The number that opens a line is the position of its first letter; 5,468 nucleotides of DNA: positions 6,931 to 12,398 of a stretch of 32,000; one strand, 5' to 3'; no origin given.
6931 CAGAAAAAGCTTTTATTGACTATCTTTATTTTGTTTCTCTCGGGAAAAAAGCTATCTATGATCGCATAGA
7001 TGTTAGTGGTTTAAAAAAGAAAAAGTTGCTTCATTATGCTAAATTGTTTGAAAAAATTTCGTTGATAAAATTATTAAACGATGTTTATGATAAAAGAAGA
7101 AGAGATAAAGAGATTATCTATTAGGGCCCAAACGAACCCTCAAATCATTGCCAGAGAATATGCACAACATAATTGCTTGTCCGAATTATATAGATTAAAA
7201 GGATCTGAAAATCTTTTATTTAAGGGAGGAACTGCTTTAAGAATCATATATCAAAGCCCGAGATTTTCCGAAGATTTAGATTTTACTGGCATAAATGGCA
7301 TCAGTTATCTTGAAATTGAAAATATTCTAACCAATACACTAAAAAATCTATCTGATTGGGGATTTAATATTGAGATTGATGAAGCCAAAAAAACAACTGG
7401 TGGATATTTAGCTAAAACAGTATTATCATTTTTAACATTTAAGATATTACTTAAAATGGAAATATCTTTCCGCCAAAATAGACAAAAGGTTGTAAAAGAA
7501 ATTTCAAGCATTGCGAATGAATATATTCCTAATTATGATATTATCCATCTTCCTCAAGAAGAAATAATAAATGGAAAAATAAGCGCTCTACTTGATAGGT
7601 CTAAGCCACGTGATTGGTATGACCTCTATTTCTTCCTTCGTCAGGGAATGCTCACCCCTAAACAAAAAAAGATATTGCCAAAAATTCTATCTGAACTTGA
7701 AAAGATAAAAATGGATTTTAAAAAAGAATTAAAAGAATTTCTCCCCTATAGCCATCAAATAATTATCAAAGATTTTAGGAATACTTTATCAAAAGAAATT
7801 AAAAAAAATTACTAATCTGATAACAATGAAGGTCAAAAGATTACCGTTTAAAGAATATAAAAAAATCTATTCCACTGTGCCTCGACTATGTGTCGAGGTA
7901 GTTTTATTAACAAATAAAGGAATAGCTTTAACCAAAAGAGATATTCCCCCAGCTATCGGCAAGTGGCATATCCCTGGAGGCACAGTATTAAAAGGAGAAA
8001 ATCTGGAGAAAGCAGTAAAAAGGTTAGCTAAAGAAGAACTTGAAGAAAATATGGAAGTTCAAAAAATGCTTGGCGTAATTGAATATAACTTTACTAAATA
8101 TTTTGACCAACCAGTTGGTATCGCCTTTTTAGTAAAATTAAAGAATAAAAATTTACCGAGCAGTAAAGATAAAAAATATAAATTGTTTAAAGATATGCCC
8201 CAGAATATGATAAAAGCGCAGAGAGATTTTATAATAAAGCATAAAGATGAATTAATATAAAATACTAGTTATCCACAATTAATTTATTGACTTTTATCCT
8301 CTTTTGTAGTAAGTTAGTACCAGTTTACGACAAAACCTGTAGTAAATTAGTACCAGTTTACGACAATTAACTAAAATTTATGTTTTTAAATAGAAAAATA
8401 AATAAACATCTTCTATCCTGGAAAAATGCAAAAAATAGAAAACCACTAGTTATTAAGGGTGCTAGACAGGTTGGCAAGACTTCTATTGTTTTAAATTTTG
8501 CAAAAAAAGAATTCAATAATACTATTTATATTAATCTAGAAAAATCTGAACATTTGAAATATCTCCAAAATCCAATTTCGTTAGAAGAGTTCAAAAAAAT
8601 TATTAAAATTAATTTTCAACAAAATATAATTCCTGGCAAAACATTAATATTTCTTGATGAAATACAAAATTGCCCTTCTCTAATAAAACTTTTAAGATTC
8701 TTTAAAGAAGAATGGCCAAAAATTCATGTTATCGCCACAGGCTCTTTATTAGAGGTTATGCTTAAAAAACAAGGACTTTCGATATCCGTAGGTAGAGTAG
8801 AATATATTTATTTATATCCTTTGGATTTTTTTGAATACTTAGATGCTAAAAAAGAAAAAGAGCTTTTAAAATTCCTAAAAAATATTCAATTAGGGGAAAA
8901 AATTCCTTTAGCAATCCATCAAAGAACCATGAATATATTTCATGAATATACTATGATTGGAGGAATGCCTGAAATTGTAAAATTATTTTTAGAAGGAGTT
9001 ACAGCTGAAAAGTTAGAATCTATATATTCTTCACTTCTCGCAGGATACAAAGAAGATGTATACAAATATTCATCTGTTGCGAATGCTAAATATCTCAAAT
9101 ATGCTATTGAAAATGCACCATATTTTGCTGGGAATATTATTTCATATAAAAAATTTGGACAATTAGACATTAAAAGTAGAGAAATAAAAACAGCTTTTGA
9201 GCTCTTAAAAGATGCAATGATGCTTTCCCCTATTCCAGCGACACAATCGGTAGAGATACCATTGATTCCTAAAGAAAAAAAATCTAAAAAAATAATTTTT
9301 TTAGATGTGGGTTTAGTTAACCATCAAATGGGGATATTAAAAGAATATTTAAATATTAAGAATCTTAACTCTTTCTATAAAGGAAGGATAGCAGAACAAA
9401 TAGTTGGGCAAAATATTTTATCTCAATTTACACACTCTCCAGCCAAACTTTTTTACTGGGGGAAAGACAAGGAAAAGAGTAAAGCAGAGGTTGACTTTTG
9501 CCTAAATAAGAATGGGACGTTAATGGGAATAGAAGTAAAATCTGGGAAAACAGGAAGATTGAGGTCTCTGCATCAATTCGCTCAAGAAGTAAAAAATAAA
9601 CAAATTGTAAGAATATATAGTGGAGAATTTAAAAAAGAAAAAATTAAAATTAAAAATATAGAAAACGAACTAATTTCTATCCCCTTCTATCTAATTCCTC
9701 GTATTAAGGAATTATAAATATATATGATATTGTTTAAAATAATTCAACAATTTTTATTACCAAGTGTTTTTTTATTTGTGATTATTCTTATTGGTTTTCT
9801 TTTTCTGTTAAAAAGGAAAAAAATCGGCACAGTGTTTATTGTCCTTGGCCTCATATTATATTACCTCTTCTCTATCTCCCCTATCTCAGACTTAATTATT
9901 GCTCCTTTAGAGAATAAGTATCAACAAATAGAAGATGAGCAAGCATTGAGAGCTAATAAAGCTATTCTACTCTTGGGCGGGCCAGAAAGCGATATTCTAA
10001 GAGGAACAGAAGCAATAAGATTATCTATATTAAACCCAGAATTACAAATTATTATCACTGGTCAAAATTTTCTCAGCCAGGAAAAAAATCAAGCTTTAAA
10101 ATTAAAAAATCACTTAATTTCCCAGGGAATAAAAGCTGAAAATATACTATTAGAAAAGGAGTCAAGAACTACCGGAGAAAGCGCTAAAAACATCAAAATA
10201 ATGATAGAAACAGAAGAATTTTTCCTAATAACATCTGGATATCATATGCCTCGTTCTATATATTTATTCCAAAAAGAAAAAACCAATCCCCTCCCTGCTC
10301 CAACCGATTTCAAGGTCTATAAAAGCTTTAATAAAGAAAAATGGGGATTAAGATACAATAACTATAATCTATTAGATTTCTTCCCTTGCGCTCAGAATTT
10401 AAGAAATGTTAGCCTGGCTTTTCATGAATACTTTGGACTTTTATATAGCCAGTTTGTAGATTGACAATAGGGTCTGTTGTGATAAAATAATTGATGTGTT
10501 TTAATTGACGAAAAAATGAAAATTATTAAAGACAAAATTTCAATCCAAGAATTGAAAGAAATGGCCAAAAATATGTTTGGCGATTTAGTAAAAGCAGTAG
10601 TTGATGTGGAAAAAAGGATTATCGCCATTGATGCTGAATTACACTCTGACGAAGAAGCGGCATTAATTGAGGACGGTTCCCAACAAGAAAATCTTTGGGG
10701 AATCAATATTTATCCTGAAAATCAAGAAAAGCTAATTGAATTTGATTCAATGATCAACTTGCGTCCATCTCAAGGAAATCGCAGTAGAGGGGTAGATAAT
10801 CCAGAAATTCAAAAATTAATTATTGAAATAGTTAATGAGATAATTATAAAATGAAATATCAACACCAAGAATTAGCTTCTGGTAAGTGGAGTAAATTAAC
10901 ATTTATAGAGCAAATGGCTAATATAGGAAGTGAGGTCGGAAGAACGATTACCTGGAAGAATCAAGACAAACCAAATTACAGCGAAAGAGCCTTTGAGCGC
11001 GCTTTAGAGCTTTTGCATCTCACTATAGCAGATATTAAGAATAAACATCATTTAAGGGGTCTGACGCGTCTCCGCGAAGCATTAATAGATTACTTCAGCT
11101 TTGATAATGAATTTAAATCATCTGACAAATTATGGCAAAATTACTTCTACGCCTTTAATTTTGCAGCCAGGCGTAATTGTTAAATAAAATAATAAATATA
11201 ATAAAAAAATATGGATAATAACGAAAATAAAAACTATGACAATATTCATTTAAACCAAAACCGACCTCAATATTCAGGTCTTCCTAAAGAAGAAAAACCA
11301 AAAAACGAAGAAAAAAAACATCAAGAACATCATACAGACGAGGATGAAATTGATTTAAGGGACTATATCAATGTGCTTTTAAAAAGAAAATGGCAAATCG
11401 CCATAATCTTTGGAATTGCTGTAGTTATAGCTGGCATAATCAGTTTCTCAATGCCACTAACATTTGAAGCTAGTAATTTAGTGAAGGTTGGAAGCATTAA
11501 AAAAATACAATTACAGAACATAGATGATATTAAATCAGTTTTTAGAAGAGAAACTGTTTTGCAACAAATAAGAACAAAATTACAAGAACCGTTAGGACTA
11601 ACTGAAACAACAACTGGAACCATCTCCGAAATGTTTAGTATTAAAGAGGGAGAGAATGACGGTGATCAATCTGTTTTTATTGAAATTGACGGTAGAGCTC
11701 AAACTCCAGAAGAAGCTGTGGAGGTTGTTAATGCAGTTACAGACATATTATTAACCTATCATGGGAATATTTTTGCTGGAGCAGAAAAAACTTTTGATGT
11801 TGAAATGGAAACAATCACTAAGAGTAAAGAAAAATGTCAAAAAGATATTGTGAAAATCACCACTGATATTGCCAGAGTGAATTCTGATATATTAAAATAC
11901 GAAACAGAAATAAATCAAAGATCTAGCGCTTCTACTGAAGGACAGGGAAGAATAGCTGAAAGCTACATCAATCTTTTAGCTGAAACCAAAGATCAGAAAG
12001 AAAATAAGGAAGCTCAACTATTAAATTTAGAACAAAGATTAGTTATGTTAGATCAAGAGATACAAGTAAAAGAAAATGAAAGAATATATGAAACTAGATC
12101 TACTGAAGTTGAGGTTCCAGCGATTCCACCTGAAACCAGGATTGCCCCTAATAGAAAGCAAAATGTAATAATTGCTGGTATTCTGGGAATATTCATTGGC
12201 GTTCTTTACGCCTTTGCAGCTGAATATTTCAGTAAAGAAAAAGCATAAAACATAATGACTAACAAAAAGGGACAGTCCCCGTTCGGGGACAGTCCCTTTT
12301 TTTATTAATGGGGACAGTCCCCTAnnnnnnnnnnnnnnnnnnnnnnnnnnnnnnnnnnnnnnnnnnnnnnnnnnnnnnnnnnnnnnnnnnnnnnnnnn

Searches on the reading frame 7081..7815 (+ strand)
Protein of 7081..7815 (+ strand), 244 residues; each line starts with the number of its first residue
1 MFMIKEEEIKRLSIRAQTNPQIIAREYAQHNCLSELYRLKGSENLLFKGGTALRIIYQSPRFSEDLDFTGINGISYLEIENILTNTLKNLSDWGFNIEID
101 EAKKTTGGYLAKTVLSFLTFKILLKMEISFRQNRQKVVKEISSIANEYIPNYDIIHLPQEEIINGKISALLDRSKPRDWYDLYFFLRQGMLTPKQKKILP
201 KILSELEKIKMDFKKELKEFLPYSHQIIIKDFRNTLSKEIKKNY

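Call 87: search_protein_families(library=pfam, proteins=[window:7081-7815:+], max_evalue=0.0001)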
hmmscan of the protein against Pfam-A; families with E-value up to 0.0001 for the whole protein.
window:7081-7815:+ (244 aa): 1 family
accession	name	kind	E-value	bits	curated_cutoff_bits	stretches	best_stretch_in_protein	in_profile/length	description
PF08843.17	AbiEii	-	3.1e-25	89.9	22.5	1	34-194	4-177/238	Nucleotidyl transferase AbiEii toxin, Type IV TA system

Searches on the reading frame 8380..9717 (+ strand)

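Call 87: search_protein_families(library=pfam, proteins=[window:8380-9717:+], max_evalue=0.0001)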
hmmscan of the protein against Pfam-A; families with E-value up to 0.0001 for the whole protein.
window:8380-9717:+ (445 aa): 2 families
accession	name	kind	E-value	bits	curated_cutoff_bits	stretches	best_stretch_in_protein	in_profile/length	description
PF13173.12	AAA_14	-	2.7e-28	99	27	1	19-154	1-129/129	AAA domain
PF13635.12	DUF4143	-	4.4e-22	79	28.1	1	225-389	2-160/160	Domain of unknown function (DUF4143)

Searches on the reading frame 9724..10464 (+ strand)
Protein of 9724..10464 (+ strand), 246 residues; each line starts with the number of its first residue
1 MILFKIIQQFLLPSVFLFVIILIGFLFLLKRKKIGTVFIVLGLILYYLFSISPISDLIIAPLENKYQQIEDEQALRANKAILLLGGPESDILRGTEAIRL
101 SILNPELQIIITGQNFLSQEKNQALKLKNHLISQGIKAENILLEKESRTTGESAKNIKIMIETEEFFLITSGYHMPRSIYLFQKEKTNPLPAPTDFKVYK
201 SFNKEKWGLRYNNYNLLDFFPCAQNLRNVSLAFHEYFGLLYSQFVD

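Call 87: search_protein_families(library=pfam, proteins=[window:9724-10464:+], max_evalue=0.0001)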
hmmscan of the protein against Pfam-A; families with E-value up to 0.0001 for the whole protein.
window:9724-10464:+ (246 aa): 1 family
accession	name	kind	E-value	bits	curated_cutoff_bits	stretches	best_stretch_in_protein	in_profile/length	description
PF02698.23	DUF218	-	3.4e-21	76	27.6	1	80-238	2-133/133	DUF218 domain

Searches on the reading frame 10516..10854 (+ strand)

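Call 87: search_protein_families(library=pfam, proteins=[window:10516-10854:+], max_evalue=0.0001)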
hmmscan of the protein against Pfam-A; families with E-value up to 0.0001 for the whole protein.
window:10516-10854:+ (112 aa): 1 family
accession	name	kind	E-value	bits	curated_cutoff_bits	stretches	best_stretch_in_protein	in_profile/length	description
PF18924.5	DUF5674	-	3.1e-34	117.7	27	1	3-108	2-108/109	Protein of unknown function (DUF5674)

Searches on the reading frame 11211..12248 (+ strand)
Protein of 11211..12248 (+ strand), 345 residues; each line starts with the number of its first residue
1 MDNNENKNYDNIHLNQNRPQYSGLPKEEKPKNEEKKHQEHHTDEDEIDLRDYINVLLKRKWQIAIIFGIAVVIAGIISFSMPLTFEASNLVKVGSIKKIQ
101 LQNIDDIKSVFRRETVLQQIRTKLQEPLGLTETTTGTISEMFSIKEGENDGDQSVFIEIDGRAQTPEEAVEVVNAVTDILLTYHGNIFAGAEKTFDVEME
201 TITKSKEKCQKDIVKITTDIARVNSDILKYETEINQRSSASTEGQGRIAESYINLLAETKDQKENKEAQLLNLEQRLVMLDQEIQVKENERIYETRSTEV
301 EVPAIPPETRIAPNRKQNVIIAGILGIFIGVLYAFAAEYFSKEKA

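Call 87: search_protein_families(library=pfam, proteins=[window:11211-12248:+], max_evalue=0.0001)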
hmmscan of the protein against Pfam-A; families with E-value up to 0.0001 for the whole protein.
window:11211-12248:+ (345 aa): 1 family
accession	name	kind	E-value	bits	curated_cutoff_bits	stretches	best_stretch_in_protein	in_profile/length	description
PF02706.20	Wzz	-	3.5e-09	37.3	25.5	1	45-125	1-79/91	Chain length determinant protein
